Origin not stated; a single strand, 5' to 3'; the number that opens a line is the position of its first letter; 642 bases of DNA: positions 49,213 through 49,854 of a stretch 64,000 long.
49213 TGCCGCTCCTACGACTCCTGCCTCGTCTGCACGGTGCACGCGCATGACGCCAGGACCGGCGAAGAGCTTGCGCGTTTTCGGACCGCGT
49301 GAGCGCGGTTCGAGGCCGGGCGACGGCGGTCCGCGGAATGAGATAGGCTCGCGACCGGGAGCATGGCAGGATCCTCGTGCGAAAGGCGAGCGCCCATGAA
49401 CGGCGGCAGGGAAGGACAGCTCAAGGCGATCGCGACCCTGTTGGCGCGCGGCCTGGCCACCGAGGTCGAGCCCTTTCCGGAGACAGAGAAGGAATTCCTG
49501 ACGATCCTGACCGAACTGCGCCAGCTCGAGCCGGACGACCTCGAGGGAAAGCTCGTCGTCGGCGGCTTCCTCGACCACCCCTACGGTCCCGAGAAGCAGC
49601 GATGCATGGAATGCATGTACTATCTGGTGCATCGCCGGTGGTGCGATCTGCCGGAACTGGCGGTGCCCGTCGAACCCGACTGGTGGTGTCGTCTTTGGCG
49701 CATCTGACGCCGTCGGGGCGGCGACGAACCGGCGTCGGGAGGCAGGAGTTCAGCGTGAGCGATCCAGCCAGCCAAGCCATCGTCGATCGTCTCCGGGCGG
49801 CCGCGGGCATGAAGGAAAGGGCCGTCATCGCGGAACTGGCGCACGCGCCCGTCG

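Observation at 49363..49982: Two tandem, leaderless HiPIP-like cysteine proteins directly after the hydrogenase large subunit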

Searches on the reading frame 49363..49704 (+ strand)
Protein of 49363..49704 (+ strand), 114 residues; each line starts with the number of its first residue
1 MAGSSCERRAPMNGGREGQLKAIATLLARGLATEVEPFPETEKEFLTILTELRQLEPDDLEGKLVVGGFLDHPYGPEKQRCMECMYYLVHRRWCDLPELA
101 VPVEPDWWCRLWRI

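Call 3: search_protein_families(library=pfam, proteins=[window:49363-49704:+], max_evalue=1)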
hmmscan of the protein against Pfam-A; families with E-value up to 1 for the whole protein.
window:49363-49704:+ (114 aa): 0 families

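Call 4: search_protein_families(library=ncbifam, proteins=[window:49363-49704:+], max_evalue=1)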
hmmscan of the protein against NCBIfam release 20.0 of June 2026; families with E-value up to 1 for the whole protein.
window:49363-49704:+ (114 aa): 0 families
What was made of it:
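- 49396..49707 (+): ORF1: type A member of the hydrogenase-linked Cys4 family (103 aa). No Pfam or NCBIfam hit (calls 3, 4).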

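Call 6: search_solved_structures(query=window:49363-49704:+, max_evalue=10, show_alignments=3)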
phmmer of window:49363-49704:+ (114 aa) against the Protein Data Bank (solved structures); distinct sequences matched with E-value up to 10: 2.
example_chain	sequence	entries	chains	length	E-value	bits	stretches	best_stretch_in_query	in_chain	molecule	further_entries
3csx_A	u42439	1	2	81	0.66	13.3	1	13-56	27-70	Putative uncharacterized protein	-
6vfo_A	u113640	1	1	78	2.7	11.3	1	75-111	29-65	E3 ubiquitin-protein ligase UHRF1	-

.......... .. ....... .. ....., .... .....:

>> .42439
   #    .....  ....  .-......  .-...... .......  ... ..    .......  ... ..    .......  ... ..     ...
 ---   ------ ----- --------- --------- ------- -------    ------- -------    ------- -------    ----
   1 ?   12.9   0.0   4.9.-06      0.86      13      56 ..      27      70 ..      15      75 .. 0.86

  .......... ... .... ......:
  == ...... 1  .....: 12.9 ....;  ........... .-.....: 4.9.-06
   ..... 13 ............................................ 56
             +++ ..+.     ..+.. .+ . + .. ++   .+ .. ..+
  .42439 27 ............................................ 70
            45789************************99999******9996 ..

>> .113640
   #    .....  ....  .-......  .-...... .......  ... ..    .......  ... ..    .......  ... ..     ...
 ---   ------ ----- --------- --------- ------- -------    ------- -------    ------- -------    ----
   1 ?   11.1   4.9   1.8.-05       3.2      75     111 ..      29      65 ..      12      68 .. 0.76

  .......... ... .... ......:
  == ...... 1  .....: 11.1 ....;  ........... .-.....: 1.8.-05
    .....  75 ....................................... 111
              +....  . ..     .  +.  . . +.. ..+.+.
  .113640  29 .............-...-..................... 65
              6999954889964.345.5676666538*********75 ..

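Call 8: find_homologous_proteins(query=window:49363-49704:+, max_evalue=0.001)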
Query window:49363-49704:+ (114 aa): 1237 proteins with E <= 0.001 among 1257 candidates; the best 120 are listed.
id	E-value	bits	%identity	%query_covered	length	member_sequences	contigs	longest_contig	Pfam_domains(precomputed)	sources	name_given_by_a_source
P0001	1.6e-66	240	100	90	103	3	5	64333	-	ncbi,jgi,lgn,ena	ncbi:MAG: hypothetical protein ABR970_02920 [Roseiarcus sp.]|jgi:hypothetical protein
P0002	9.5e-55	202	83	90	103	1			-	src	-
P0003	1.5e-54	201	76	97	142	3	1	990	-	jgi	jgi:hypothetical protein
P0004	2.0e-54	201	81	90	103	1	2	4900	-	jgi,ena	jgi:hypothetical protein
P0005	4.2e-54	200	81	90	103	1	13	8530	-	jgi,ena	-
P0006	1.5e-53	198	80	90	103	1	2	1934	-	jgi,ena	jgi:hypothetical protein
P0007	3.6e-53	197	81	90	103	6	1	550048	-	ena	-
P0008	3.7e-53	197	78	91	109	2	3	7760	-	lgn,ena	-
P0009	1.6e-52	195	76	92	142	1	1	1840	-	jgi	-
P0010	2.1e-52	194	81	90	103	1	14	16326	-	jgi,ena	-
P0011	2.4e-52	194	80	90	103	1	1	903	-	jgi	jgi:hypothetical protein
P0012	3.1e-52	194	80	90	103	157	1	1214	-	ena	-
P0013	3.5e-52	194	80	90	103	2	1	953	-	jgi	jgi:hypothetical protein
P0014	3.7e-52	193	79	90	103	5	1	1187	-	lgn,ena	-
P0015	4.0e-52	193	75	93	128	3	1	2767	-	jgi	jgi:hypothetical protein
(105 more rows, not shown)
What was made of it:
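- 49396..49707 (+): 1237 homologues (call 8).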

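Call 17: find_related_loci(query=A1, collection=genome_contigs, flank=6000)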
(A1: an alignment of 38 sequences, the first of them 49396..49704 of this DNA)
Query A1 (103 aa) in genome_contigs; peptide patterns used: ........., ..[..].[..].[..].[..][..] (x = any residue, [..] = any of these).
434 stretches matched a pattern; 401 encode a relative of the query (tblastn E <= 1e-3); the best 80 are kept; 80 distinct loci.
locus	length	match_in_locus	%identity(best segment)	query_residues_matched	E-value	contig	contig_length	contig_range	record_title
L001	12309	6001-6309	79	1-103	7e-54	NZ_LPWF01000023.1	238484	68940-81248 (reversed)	Methyloceanibacter superfactus strain R-67175 contig_29, whole genome shotgun sequence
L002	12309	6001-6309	78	1-103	6e-53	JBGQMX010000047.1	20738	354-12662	MAG: Methyloceanibacter sp. isolate OBJ2_061818_130_8 k141_1288330_length_20738_cov_14.0060, whole genome shotgun sequen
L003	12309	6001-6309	77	1-103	6e-53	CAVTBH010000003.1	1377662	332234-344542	MAG: uncultured Alphaproteobacteria bacterium isolate MFD02416.bin.1.3 genome assembly, contig: contig_32787, whole geno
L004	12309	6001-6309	76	1-103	3e-52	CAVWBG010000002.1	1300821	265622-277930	MAG: uncultured Alphaproteobacteria bacterium isolate MFD09730.bin.2.77 genome assembly, contig: contig_1736, whole geno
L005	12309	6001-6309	73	1-103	2e-52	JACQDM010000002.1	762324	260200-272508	MAG: Afipia sp. isolate NC_groundwater_994_Pr1_S-0.65um_59_16 Montesol18_Sp65_coassembly_scaffold_267477, whole genome s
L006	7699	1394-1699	75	2-103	1e-52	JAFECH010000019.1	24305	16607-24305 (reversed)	MAG: Proteobacteria bacterium isolate SZAS-19 LIN-379__19__length-24305, whole genome shotgun sequence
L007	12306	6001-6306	76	2-103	1e-52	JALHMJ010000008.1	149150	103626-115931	MAG: Hyphomicrobium sp. isolate Bin_30_7 c_000000000713, whole genome shotgun sequence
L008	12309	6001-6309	76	1-103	2e-52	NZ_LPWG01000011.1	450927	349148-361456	Methyloceanibacter methanicus strain R-67174 contig_6, whole genome shotgun sequence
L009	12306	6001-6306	73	2-103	5e-52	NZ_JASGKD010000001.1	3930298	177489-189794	MAG: Hyphomicrobium sp. isolate 5N538 JMF-2111-06-0005.ont.bin.538_0, whole genome shotgun sequence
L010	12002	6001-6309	76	1-103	1e-51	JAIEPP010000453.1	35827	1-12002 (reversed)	MAG: Xanthobacteraceae bacterium isolate co.spades.DASTOOL.2.5kb_020 c_000000441393, whole genome shotgun sequence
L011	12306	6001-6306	75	2-103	7e-52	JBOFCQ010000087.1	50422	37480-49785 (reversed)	MAG: Hyphomicrobium sp. isolate WFFMC_MAG_172 k139_10541632_flag=0_multi=7.2589_len=50422, whole genome shotgun sequence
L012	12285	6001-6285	79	9-103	8e-52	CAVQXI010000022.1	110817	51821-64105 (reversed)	MAG: uncultured Alphaproteobacteria bacterium isolate MFD05684.bin.2.133 genome assembly, contig: contig_55740, whole ge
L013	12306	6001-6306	73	2-103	2e-51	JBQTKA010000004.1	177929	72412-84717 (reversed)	MAG: Hyphomicrobium sp. isolate SAW85 c_000000398040_partial_21575_199504, whole genome shotgun sequence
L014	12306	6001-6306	74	2-103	2e-51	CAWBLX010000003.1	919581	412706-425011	MAG: uncultured proteobacterium isolate MFD02416.bin.1.272 genome assembly, contig: contig_31595, whole genome shotgun s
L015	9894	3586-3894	76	1-103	2e-51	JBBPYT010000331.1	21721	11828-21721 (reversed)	MAG: Hyphomicrobiales bacterium isolate bin.208 bin.208_S3Ck141_617758_length_21721_cov_14.0000, whole genome shotgun se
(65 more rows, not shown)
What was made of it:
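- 49396..49707 (+): Found in 401 species genomes (call 17).
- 401 species genomes (call 17).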

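Call 19: search_protein_representatives(alignment_id=A1)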
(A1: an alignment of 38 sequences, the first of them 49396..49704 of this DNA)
Query: 38 sequences, 103 profile positions. Proteins with E-value up to 0.001 (for the whole library): 134; up to 1e-10: 103; up to 1e-30: 28. The best 134 are listed.
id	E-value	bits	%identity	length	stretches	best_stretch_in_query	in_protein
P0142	6.9e-47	174.2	-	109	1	3-103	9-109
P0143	1.4e-37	144.3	-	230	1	6-103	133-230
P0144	1.9e-36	140.7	-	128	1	5-103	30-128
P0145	7.8e-35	135.5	-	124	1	16-103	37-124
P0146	7.9e-35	135.5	-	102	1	7-103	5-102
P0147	1.1e-34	135.1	-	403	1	8-102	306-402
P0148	2.1e-34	134.2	-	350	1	9-103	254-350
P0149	2.7e-34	133.8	-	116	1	25-103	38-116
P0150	4.1e-34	133.2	-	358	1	7-103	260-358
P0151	5.3e-34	132.9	-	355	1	4-103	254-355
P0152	7.1e-33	129.3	-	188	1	11-103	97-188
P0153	7.1e-33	129.2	-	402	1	6-103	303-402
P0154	8.6e-33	129.0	-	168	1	30-103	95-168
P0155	1.1e-32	128.6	-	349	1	7-102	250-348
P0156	1.2e-32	128.5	-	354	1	6-102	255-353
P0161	3.8e-32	126.9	-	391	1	4-103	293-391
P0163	4.6e-32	126.6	-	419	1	10-103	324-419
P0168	4.0e-31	123.6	-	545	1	7-102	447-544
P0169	5.1e-31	123.3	-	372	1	4-103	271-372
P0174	3.5e-30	120.6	-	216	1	6-103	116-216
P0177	7.8e-29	116.3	-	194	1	10-103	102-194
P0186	2.1e-26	108.5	-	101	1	5-102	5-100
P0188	4.5e-26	107.4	-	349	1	6-103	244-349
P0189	5.1e-26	107.2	-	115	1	4-103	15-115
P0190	6.1e-26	107.0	-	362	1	15-102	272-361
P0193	5.2e-25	104.0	-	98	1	11-102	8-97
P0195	2.3e-23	98.7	-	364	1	10-102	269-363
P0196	2.5e-23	98.6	-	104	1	4-103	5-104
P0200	1.8e-22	95.9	-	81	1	26-103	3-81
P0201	2.2e-22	95.6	-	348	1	19-103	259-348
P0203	2.9e-22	95.2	-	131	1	10-103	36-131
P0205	5.4e-22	94.3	-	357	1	7-102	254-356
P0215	7.4e-20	87.4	-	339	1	11-102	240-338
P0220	7.9e-19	84.1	-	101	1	3-103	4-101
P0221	3.3e-18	82.2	-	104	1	10-99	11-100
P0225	9.7e-17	77.4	-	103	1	3-103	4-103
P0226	1.6e-16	76.7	-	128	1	6-103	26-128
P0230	1.8e-15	73.4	-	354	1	33-102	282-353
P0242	5.0e-11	59.1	-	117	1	6-100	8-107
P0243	5.0e-11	59.1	-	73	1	45-103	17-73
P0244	9.6e-11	58.2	-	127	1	65-103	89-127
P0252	1.3e-08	51.4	-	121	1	6-103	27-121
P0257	3.5e-07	46.7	-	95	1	4-103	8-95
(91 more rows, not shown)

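Call 20: predict_structure(alignment_id=A1)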
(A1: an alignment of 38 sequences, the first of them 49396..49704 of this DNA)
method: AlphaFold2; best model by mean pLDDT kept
length: 103 residues; sequences in the alignment: 38
mean_pLDDT: 70.9   pTM: 0.66
mean pLDDT of the five models: 70.9, 70.4, 55.1, 51.2, 50.2
residues with pLDDT >= 90: 1; 70-90: 61; 50-70: 27; < 50: 14
segments of 3 or more residues with pLDDT < 50: 67-78
pLDDT, mean of each block of 10 residues (from residue 1): 71 83 68 84 87 80 51 45 70 73 55
secondary structure, 60 per line:
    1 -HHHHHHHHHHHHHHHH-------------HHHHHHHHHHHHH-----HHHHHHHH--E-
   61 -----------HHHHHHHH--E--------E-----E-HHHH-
elements in order: H2-17 H31-43 H49-56 H72-79 H99-102
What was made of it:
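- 49396..49707 (+): AlphaFold predicts a helical N-terminal part, H2-17, H31-43 and H49-56 (call 20).
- The N-terminal halves are helical (call 20). A different N-terminal domain (call 20).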

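Call 23: search_protein_families(library=pfam, proteins=[P0147, P0148, P0150, P0153, P0163, P0168, P0143, P0174, P0152], max_evalue=1)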
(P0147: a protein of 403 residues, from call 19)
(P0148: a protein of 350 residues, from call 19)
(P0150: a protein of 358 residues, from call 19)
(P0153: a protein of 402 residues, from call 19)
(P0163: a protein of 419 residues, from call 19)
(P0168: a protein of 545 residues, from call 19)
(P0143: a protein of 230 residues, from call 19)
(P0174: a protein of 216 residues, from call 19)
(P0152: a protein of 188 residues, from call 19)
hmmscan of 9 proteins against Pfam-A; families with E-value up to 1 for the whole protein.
P0147 (403 aa): 1 family
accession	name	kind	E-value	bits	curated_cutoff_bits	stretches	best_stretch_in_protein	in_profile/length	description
PF09508.16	Lact_bio_phlase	-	0.23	10.3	26.6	1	253-344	333-424/434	Lacto-N-biose phosphorylase N-terminal TIM barrel domain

P0148 (350 aa): 1 family
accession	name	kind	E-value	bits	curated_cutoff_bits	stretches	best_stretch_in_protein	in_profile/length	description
PF13510.11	Fer2_4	-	0.08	13.4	22.8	1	87-120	6-37/82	2Fe-2S iron-sulfur cluster binding domain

P0150 (358 aa): 0 families

P0153 (402 aa): 0 families

P0163 (419 aa): 0 families

P0168 (545 aa): 0 families

P0143 (230 aa): 0 families

P0174 (216 aa): 0 families

P0152 (188 aa): 1 family
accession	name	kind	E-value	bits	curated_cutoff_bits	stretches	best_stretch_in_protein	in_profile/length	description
PF01355.22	HIPIP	-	0.21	12.4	22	1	148-186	25-65/66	High potential iron-sulfur protein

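Call 25: fold_search(model_id=the predicted structure, library=pdb)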
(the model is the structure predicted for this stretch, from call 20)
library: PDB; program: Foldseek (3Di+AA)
matches with E <= 10: 5; with E <= 0.001: 0
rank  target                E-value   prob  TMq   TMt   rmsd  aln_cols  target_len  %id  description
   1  6ks7_Q                4.6e+00  0.03  0.24  0.07  10.3        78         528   15  TRiC at 0.1 mM ADP-AlFx, Conformation 1, 0.1-C1 (released 2019-09-18)
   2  7zvj_B                5.2e+00  0.02  0.20  0.04  14.3        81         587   18  Homodimeric structure of LARGE1 (released 2022-11-30)
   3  6krd_Q                6.6e+00  0.02  0.24  0.07  10.3        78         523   15  TRiC at 0.05 mM ADP-AlFx, Conformation 4, 0.05-C4 (released 2019-09-18)
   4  7zvj_A                6.6e+00  0.01  0.16  0.03  12.7        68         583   16  Homodimeric structure of LARGE1 (released 2022-11-30)
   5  3hjn_A                9.1e+00  0.02  0.19  0.12  10.8        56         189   20  Crystal structure of thymidylate kinase in complex with dTDP and ADP from Thermotoga maritima (released 2009-06-02)

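Call 32: search_protein_families(library=pfam, alignment_id=A3, max_evalue=10)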
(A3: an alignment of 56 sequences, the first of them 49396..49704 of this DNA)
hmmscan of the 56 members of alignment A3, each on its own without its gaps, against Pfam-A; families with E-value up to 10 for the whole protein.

A. member 1, window:49396-49704:+ (103 aa): 0 families

B. families by the number of members that match (of 56 scanned): 51 families (the first 25 are shown)
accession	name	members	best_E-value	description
PF01355.22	HIPIP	2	0.19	High potential iron-sulfur protein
PF01292.26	Ni_hydr_CYTB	1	1.6e-13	Prokaryotic cytochrome b561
PF13411.12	MerR_1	1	6.6e-13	MerR HTH family regulatory protein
PF04545.22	Sigma70_r4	1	8.5e-11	Sigma-70, region 4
PF08281.18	Sigma70_r4_2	1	4.9e-10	Sigma-70, region 4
PF13613.12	HTH_Tnp_4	1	4.5e-06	Helix-turn-helix of DDE superfamily endonuclease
PF00376.29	MerR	1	8.6e-06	MerR family regulatory protein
PF13412.12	HTH_24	1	5.5e-05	Winged helix-turn-helix DNA-binding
PF09339.16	HTH_IclR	1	8.9e-05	IclR helix-turn-helix domain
PF13384.12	HTH_23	1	0.00027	Homeodomain-like domain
PF12802.13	MarR_2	1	0.00039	MarR family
PF13560.12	HTH_31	1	0.00089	Helix-turn-helix domain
PF13404.12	HTH_AsnC-type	1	0.0012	AsnC-type helix-turn-helix domain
PF07638.17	Sigma70_ECF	1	0.0023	ECF sigma factor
PF09278.17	MerR-DNA-bind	1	0.0024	MerR, DNA binding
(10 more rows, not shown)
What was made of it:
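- On HiPIP (PF01355 / PROSITE-type signature): The best family members reach E about 0.2, with 12.4 bits for P0152 (calls 23, 32).
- Weak Pfam HIPIP hits align to profile positions 25-65 (calls 23, 32).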

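Call 39: list_cluster_members(proteins=[P0147, P0148, P0150, P0153, P0163, P0189, P0200, P0203, P0242, P0186])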
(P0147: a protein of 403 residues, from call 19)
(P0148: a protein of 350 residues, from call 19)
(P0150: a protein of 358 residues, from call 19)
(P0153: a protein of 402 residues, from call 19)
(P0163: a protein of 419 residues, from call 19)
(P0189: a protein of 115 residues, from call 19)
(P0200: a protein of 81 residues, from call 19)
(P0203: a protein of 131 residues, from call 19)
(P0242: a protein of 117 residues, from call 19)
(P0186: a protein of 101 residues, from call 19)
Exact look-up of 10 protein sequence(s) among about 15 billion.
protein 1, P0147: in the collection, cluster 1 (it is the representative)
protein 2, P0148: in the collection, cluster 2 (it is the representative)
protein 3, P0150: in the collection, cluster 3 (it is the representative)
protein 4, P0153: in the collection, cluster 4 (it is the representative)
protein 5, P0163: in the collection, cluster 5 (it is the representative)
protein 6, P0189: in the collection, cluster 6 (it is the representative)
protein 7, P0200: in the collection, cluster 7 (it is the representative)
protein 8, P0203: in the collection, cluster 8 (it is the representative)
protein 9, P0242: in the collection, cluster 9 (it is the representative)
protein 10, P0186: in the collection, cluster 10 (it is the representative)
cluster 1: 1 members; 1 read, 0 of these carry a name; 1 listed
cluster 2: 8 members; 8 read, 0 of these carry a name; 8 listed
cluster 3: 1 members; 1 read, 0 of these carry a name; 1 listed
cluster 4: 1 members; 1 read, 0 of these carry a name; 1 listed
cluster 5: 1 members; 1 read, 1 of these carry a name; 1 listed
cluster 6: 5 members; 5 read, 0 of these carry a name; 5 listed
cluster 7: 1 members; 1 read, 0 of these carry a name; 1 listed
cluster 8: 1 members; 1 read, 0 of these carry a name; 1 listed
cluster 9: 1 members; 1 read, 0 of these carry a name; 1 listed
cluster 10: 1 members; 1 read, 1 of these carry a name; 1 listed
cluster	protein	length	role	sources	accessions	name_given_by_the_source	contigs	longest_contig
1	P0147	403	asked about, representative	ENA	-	-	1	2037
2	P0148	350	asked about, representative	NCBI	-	-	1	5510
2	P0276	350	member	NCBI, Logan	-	-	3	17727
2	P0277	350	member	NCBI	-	-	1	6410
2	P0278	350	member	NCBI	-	-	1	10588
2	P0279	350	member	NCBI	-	-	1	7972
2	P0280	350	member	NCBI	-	-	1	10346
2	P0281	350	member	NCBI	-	-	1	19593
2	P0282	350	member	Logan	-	-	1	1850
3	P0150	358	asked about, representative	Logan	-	-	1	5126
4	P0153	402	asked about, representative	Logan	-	-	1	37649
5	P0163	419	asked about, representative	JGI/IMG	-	hypothetical protein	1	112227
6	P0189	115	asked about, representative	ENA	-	-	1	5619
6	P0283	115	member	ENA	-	-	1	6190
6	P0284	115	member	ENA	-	-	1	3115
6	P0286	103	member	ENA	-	-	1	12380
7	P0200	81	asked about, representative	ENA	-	-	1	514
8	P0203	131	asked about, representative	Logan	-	-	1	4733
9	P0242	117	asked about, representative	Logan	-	-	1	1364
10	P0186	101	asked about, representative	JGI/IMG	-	hypothetical protein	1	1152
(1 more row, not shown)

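Call 40: find_encoding_contigs(protein=P0163, flank=8000, max_places=2)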
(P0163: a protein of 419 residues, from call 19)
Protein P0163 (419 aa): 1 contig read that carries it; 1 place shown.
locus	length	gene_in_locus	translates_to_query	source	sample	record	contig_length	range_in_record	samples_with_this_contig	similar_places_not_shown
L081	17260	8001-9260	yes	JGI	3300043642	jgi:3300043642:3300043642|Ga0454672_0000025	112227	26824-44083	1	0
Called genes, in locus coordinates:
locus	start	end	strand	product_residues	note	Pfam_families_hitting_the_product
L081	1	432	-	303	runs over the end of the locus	PF01218:Coprogen_oxidas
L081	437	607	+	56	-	-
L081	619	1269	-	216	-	PF02698:DUF218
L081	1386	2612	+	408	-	PF00109:ketoacyl-synt, PF02801:Ketoacyl-synt_C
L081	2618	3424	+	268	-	PF13723:Ketoacyl-synt_2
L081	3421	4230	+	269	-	PF00535:Glycos_transf_2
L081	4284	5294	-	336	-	PF03706:LPG_synthase_TM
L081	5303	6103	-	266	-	PF10096:DUF2334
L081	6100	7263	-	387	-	PF13439:Glyco_transf_4, PF13579:Glyco_trans_4_4, PF20706:GT4-conflict, PF00534:Glycos_transf_1, PF13692:Glyco_trans_1_4, PF13524:Glyco_trans_1_2 (faint)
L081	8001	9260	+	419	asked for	-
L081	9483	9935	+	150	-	PF01242:PTPS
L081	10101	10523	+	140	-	PF09361:Phasin_2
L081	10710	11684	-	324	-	PF16697:Yop-YscD_cpl, PF00498:FHA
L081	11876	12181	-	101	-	-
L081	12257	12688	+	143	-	PF03899:ATP-synt_I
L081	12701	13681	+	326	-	PF00119:ATP-synt_A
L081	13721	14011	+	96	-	PF00137:ATP-synt_C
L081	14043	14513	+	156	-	PF00430:ATP-synt_B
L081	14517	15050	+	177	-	PF00213:OSCP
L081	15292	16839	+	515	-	PF02874:ATP-synt_ab_N, PF00006:ATP-synt_ab, PF00306:ATP-synt_ab_C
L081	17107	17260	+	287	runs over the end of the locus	PF00231:ATP-synt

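Call 41: find_encoding_contigs(protein=P0281, flank=8000, max_places=2)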
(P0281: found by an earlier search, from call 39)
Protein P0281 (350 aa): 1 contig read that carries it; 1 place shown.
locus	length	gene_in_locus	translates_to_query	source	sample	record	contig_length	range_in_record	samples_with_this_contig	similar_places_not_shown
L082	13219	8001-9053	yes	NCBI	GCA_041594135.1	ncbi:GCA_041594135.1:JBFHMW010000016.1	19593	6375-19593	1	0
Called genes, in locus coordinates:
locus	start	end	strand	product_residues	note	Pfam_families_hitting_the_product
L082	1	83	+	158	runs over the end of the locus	PF01750:HycI (weak)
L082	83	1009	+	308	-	-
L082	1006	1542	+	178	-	PF01106:NifU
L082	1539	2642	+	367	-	PF01436:NHL (weak)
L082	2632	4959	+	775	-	PF00708:Acylphosphatase, PF07503:zf-HYPF, PF01300:Sua5_yciO_yrdC, PF17788:HypF_C, PF22521:HypF_C_2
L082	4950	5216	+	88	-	PF01455:HupF_HypC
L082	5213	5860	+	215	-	PF13580:SIS_2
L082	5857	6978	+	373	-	PF01924:HypD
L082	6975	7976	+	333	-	PF00586:AIRS, PF02769:AIRS_C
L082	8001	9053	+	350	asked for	-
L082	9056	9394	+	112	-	PF01155:HypA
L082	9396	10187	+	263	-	PF02492:cobW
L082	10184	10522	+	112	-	-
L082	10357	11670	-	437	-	PF00072:Response_reg (weak), PF02518:HATPase_c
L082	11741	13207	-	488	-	PF17657:DNA_pol3_finger, PF14579:HHH_6, PF01336:tRNA_anti-codon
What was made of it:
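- One long form lies among the hyp maturation genes (L082, call 41). One long form lies between hypE and hypA (L082, call 41).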

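Call 48: find_encoding_contigs(protein=P0286, flank=8000, max_places=2)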
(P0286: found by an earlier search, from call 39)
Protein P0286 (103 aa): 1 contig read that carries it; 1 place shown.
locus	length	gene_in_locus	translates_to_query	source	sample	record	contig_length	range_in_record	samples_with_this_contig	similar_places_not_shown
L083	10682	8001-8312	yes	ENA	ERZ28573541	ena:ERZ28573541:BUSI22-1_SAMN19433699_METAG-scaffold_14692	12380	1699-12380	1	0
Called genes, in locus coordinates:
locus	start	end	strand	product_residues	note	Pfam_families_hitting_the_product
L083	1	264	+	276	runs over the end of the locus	PF01261:AP_endonuc_2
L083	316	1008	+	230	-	PF00834:Ribul_P_3_epim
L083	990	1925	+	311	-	PF00480:ROK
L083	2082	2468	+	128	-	PF02518:HATPase_c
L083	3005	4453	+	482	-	PF00072:Response_reg (faint), PF00158:Sigma54_activat, PF14532:Sigma54_activ_2, PF07728:AAA_5, PF25601:AAA_lid_14, PF02954:HTH_8, PF18024:HTH_50 (weak)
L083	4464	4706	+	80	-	-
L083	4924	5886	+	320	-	PF01058:Oxidored_q6, PF14720:NiFe_hyd_SSU_C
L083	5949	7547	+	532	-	PF00374:NiFeSe_Hases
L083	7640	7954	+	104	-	-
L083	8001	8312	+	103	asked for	-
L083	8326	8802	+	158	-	PF01750:HycI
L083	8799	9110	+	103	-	-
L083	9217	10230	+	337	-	-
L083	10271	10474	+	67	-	-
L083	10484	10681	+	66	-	?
